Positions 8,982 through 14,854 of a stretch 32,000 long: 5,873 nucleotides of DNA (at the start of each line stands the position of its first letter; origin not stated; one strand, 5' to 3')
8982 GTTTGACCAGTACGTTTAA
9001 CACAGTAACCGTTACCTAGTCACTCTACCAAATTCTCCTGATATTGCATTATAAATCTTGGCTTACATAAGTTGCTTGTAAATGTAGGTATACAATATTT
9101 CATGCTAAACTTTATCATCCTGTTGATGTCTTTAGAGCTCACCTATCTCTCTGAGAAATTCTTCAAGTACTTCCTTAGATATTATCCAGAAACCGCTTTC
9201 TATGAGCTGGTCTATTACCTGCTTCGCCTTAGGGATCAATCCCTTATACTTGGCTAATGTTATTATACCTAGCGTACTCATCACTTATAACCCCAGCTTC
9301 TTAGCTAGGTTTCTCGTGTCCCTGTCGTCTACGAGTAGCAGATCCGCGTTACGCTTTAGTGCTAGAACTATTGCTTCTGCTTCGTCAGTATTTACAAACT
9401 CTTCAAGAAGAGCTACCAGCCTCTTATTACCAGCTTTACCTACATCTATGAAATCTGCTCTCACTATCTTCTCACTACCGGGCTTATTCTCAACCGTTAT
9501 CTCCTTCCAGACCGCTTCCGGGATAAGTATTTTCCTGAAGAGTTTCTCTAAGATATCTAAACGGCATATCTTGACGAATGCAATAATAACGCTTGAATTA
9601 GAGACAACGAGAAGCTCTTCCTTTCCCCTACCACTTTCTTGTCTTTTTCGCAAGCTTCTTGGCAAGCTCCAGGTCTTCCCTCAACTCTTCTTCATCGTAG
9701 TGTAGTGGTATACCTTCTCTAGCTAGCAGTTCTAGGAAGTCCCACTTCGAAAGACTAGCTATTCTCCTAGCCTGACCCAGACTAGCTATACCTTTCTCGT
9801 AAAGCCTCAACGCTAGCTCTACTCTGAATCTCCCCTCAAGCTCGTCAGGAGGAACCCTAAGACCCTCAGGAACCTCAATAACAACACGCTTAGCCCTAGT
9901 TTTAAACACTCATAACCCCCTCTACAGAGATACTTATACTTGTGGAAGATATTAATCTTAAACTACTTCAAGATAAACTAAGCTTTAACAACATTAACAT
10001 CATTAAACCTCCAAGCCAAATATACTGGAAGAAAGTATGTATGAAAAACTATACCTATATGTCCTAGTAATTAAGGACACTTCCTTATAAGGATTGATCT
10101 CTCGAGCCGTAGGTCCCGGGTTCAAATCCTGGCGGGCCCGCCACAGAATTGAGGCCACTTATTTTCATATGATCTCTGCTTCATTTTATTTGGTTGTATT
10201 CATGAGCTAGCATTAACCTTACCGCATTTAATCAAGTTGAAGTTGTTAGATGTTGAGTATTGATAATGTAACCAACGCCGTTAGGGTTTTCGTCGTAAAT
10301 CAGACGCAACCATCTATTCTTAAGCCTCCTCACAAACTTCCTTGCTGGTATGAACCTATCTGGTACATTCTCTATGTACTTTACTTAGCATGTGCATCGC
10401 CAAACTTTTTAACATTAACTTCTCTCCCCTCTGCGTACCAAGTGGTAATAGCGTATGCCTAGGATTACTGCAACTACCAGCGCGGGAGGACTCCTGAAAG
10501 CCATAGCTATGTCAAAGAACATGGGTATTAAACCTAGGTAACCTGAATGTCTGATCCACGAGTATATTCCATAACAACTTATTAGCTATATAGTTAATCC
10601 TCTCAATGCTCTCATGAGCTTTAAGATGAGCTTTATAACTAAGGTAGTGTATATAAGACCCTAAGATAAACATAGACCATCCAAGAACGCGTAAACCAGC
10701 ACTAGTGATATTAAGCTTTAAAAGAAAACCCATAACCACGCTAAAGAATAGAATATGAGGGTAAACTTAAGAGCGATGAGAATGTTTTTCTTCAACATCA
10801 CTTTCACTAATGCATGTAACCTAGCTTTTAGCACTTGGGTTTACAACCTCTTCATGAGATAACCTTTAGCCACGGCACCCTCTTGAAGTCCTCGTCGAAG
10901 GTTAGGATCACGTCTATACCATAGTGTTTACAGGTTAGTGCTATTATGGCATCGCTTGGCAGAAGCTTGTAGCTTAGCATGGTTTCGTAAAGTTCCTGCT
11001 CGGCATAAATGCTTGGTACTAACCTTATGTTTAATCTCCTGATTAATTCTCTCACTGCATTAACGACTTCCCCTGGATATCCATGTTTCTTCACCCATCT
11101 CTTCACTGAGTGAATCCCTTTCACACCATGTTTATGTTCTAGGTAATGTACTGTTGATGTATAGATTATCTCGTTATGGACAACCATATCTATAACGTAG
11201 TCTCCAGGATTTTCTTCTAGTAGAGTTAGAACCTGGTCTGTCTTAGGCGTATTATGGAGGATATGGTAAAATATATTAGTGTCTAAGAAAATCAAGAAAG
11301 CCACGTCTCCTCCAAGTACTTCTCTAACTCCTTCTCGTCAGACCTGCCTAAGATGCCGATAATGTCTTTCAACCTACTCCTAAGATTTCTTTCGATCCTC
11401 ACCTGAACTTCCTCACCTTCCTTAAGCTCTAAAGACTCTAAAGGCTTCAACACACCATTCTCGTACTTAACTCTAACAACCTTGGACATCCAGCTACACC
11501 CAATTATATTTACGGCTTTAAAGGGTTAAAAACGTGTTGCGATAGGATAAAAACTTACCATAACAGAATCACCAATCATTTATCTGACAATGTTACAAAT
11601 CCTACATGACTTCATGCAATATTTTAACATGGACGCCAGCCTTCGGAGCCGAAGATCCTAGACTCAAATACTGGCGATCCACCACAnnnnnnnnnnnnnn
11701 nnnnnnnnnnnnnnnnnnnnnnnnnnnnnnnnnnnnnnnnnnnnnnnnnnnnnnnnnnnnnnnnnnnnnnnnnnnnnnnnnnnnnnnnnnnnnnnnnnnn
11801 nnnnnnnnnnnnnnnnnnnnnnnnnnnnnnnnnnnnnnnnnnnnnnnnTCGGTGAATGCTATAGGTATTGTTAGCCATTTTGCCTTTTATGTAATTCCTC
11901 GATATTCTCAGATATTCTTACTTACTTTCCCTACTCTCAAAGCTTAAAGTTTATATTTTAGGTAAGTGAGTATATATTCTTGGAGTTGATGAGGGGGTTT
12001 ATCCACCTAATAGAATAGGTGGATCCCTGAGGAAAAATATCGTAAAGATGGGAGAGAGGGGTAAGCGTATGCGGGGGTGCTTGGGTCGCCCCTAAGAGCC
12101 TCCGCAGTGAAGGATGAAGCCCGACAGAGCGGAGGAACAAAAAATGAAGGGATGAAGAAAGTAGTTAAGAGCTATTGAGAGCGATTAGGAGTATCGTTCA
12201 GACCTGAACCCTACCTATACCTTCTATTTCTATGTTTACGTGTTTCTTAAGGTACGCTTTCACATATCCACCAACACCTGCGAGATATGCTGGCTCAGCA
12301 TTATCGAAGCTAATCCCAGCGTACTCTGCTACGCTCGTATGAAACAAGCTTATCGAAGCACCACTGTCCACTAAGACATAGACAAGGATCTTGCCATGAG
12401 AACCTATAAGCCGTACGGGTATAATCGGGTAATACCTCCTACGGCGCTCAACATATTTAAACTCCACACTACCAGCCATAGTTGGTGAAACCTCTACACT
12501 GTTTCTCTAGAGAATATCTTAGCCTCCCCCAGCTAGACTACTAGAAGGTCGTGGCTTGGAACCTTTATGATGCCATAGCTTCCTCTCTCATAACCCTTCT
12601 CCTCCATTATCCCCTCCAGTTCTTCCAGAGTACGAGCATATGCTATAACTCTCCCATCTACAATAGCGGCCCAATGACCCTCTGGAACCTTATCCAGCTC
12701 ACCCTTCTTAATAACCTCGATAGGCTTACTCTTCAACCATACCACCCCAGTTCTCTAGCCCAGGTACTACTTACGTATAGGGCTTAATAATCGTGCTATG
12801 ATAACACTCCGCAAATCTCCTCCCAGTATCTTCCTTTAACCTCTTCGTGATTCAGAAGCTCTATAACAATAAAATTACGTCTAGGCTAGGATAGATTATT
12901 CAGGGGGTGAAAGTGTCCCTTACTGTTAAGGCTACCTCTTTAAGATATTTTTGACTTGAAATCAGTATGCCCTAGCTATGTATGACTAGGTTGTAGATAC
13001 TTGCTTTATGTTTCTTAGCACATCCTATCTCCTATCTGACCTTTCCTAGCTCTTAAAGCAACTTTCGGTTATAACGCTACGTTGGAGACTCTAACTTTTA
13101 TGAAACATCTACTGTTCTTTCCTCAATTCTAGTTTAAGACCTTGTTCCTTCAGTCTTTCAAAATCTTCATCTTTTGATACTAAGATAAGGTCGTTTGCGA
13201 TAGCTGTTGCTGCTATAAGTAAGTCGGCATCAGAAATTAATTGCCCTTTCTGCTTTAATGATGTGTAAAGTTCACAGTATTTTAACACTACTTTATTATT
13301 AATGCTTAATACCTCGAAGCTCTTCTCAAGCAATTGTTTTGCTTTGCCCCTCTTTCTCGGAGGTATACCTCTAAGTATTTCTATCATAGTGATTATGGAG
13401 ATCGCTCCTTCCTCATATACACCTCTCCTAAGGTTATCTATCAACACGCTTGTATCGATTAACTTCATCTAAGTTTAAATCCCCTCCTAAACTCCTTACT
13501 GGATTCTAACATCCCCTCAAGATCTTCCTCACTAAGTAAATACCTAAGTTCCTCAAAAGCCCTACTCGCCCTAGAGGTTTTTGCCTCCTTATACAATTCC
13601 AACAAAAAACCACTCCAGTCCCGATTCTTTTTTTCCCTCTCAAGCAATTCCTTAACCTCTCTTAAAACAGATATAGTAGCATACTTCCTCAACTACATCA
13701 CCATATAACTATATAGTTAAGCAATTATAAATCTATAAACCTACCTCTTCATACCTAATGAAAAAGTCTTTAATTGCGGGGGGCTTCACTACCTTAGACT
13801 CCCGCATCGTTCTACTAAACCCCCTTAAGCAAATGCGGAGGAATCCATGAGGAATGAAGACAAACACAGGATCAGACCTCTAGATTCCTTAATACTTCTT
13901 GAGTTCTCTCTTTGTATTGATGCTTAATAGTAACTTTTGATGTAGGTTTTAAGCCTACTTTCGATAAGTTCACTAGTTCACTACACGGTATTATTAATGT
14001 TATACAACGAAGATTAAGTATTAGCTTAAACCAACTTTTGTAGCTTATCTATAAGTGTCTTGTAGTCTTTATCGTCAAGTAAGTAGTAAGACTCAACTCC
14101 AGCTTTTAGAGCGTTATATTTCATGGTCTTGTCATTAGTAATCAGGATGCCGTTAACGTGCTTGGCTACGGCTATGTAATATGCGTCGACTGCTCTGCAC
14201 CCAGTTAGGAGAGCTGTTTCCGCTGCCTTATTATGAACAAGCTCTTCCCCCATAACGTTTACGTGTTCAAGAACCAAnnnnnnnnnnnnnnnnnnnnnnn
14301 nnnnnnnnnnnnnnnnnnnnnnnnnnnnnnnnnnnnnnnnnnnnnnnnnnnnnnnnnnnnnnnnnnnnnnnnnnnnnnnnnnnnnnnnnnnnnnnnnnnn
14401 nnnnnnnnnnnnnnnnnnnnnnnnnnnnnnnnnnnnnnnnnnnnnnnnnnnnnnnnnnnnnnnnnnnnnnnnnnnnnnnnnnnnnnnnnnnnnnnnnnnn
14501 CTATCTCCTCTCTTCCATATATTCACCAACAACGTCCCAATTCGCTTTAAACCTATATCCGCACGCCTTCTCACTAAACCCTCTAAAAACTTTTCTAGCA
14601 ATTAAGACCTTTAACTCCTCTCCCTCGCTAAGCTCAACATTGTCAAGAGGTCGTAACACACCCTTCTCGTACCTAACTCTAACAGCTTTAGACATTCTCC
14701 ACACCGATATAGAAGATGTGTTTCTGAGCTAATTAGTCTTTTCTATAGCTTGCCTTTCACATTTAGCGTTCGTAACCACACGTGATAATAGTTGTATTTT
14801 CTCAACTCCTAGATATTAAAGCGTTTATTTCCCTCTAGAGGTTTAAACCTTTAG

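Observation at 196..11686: Intact tRNA-Arg followed by three decaying direct copies of its 3' half, consistent with stacked integration scars, and no integrase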

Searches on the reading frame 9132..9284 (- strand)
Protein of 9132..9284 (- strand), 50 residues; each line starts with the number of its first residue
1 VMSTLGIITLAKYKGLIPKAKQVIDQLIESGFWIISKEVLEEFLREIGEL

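Call 10: search_protein_families(library=pfam, proteins=[window:9132-9284:-], max_evalue=0.01)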
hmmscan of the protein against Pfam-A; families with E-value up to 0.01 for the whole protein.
window:9132-9284:- (50 aa): 1 family
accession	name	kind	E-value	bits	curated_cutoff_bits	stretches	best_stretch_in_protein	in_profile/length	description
PF11848.13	DUF3368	-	2.5e-13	50.1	27.3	1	4-46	4-45/46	Domain of unknown function (DUF3368)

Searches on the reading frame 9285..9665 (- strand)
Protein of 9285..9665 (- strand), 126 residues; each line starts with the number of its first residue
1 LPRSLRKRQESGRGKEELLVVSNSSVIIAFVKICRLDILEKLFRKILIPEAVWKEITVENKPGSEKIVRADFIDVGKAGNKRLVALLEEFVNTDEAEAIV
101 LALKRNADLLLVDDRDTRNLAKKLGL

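Call 9: search_protein_families(library=pfam, proteins=[window:9285-9665:-], max_evalue=0.01)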
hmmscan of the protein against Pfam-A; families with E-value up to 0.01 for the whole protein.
window:9285-9665:- (126 aa): 1 family
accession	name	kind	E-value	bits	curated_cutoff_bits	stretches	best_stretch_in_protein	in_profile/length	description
PF20698.3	PIN-TPR-GreABC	-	0.0031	18.2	27.8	0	84-122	100-137/138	PIN domain associated with the TPR-GreAB-C-PIN system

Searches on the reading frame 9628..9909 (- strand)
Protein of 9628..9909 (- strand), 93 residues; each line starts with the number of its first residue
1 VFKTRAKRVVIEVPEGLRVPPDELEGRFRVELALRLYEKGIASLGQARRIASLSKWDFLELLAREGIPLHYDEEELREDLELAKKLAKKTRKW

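Call 9: search_protein_families(library=pfam, proteins=[window:9628-9909:-], max_evalue=0.01)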
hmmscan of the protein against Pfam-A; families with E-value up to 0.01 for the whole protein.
window:9628-9909:- (93 aa): 1 family
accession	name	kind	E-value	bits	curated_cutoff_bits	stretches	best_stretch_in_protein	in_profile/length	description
PF03683.19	UPF0175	-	1.4e-23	82.8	27.9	1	12-81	4-74/75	Uncharacterised protein family (UPF0175)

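Call 54: find_encoding_contigs(protein=window:9628-9909:-, flank=10000, max_places=6)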
Protein window:9628-9909:- (93 aa): 2 contigs read that carry it; 2 places shown.
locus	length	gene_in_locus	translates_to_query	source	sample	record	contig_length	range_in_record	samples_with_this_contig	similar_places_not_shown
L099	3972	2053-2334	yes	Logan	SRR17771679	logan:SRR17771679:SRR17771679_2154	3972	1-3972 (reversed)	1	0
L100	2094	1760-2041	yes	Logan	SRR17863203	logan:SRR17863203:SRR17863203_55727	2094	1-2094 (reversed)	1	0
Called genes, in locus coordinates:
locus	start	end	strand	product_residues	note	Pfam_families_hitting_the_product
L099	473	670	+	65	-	PF01954:AF2212-like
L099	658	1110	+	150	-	PF01850:PIN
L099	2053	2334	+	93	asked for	PF03683:UPF0175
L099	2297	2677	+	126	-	PF11848:DUF3368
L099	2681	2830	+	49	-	PF11848:DUF3368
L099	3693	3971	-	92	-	?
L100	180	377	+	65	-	PF01954:AF2212-like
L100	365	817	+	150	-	PF01850:PIN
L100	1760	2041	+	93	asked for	PF03683:UPF0175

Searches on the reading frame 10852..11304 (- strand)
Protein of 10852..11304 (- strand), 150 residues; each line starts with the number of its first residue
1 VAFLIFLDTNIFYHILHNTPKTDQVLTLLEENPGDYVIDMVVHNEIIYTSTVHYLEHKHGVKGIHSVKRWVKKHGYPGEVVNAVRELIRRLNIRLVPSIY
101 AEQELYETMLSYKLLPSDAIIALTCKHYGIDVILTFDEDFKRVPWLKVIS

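Call 9: search_protein_families(library=pfam, proteins=[window:10852-11304:-], max_evalue=0.01)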
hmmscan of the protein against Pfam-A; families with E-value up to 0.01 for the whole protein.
window:10852-11304:- (150 aa): 2 families
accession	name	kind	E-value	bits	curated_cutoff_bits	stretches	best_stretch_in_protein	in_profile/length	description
PF01850.27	PIN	-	7.2e-17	62.5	23.6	1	5-145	1-119/120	PIN domain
PF16289.11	PIN_12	-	0.00071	20.5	32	1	5-50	1-49/172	PIN domain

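Call 55: find_encoding_contigs(protein=window:10852-11304:-, flank=10000, max_places=6)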
Protein window:10852-11304:- (150 aa): 2 contigs read that carry it; 2 places shown.
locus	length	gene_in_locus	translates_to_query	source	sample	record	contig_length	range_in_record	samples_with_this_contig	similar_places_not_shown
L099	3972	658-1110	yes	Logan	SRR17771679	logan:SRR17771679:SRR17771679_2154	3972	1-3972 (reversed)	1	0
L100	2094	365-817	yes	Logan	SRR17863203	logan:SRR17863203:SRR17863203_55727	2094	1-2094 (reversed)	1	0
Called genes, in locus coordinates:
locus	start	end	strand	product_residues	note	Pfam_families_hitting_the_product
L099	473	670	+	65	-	PF01954:AF2212-like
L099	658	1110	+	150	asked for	PF01850:PIN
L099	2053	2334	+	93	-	PF03683:UPF0175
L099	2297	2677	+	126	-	PF11848:DUF3368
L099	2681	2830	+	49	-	PF11848:DUF3368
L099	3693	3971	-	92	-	?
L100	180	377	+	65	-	PF01954:AF2212-like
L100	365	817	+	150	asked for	PF01850:PIN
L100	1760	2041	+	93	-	PF03683:UPF0175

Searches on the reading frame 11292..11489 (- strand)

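Call 9: search_protein_families(library=pfam, proteins=[window:11292-11489:-], max_evalue=0.01)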
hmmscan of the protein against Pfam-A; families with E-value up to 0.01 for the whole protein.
window:11292-11489:- (65 aa): 1 family
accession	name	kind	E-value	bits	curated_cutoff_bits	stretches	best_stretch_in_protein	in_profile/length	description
PF01954.22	AF2212-like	-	6.7e-23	81.3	21.6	1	1-60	1-59/59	AF2212-like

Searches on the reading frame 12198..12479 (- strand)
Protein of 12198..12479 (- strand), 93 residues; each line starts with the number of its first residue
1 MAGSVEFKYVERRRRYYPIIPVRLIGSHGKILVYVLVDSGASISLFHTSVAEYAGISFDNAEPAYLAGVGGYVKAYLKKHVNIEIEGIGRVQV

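Call 9: search_protein_families(library=pfam, proteins=[window:12198-12479:-], max_evalue=0.01)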
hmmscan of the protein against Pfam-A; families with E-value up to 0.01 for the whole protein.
window:12198-12479:- (93 aa): 2 families
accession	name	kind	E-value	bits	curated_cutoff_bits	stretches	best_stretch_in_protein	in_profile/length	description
PF13650.11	Asp_protease_2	-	1.7e-05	25.9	24.3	1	32-88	9-66/90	Aspartyl protease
PF13975.11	gag-asp_proteas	-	4.1e-05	24.5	28.2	1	33-88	10-66/92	gag-polyprotein putative aspartyl protease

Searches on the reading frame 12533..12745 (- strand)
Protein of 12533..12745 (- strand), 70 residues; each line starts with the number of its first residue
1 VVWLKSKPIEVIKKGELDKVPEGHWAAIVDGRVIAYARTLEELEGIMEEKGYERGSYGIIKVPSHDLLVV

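Call 9: search_protein_families(library=pfam, proteins=[window:12533-12745:-], max_evalue=0.01)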
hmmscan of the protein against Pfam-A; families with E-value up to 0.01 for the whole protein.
window:12533-12745:- (70 aa): 1 family
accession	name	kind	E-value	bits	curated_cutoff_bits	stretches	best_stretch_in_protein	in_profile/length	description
PF18929.5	DUF5678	-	1.8e-08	34.5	23.2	1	22-64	7-48/49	Family of unknown function (DUF5678)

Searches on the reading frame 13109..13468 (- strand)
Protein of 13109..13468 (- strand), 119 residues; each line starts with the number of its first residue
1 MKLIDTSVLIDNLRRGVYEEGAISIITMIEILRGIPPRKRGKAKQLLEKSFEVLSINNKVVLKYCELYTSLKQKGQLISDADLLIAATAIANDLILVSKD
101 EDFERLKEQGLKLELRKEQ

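Call 9: search_protein_families(library=pfam, proteins=[window:13109-13468:-], max_evalue=0.01)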
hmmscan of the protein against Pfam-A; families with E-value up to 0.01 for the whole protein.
window:13109-13468:- (119 aa): 2 families
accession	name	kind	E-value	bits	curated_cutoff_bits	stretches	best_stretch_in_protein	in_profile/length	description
PF01850.27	PIN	-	8.8e-15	55.8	23.6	1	3-107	2-118/120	PIN domain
PF18480.7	DUF5615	-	0.0012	19.1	23.8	1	79-106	34-61/110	Domain of unknown function (DUF5615)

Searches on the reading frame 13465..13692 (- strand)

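Call 9: search_protein_families(library=pfam, proteins=[window:13465-13692:-], max_evalue=0.01)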
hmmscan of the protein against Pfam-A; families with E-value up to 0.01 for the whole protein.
window:13465-13692:- (75 aa): 1 family
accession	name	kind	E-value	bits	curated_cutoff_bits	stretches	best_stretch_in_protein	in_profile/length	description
PF02697.20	VAPB_antitox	-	6.1e-07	30.6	27.9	1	6-73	2-69/69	Putative antitoxin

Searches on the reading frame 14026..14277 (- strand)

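Call 10: search_protein_families(library=pfam, proteins=[window:14026-14277:-], max_evalue=0.01)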
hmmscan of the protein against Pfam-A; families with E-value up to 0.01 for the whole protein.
window:14026-14277:- (83 aa): 1 family
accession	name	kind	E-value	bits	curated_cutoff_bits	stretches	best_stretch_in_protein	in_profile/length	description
PF01850.27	PIN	-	7.9e-05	23.7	23.6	1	17-53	79-115/120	PIN domain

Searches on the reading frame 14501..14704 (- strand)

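Call 10: search_protein_families(library=pfam, proteins=[window:14501-14704:-], max_evalue=0.01)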
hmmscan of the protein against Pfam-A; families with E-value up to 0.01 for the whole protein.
window:14501-14704:- (67 aa): 1 family
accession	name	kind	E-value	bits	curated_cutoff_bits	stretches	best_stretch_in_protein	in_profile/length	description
PF01954.22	AF2212-like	-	8.8e-16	58.5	21.6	1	4-46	1-45/59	AF2212-like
